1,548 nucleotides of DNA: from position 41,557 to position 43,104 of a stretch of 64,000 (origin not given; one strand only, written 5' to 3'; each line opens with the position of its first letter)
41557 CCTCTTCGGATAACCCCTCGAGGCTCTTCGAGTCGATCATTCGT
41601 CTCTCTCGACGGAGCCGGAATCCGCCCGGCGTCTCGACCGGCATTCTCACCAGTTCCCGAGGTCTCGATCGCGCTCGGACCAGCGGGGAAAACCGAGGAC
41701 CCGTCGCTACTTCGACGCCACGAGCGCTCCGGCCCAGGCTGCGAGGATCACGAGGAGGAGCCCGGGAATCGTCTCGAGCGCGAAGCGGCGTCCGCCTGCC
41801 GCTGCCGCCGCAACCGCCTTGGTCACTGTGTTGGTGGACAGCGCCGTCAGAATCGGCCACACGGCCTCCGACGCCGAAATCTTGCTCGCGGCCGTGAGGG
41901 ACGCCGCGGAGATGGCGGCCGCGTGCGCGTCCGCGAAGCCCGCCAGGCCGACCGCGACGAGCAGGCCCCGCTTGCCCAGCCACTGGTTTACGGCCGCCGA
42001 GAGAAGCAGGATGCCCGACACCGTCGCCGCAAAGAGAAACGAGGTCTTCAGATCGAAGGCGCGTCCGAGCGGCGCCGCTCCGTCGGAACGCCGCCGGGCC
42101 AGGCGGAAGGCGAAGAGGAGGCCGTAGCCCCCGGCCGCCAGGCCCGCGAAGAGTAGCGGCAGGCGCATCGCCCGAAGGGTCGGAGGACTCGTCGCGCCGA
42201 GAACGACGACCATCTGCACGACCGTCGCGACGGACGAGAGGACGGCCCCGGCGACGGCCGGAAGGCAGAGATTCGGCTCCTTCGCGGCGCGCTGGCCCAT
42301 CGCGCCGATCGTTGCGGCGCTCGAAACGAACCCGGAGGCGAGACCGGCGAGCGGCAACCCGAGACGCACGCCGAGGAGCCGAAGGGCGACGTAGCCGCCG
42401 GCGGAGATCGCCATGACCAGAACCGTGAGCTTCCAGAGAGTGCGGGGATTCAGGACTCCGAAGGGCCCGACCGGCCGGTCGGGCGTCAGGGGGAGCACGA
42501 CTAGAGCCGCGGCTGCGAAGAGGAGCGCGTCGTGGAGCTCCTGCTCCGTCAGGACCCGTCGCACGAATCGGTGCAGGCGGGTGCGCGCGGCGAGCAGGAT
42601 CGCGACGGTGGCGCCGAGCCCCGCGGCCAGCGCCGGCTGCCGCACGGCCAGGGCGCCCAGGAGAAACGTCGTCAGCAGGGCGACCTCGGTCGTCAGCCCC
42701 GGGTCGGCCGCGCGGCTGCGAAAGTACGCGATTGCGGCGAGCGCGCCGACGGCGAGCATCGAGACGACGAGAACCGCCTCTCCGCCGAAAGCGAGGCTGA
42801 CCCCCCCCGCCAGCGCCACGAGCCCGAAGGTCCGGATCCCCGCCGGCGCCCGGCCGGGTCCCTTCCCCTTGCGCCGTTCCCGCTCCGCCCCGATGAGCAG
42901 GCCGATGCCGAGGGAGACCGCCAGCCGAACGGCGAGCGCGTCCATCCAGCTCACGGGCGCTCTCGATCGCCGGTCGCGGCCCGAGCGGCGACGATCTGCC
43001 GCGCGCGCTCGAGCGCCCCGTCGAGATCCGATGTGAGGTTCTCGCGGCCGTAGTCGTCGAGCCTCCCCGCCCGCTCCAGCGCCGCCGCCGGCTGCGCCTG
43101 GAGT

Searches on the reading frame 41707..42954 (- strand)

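Call 38: search_protein_families(library=pfam, proteins=[window:41707-42954:-], max_evalue=0.01)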
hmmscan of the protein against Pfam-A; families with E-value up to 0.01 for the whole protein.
window:41707-42954:- (415 aa): 2 families
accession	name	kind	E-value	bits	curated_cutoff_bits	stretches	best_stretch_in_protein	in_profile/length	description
PF13194.11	DUF4010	-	1.8e-45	155.7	30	1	178-387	1-210/210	Domain of unknown function (DUF4010)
PF02308.21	MgtC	-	4.5e-15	56.5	31.4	1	11-129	1-120/121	MgtC family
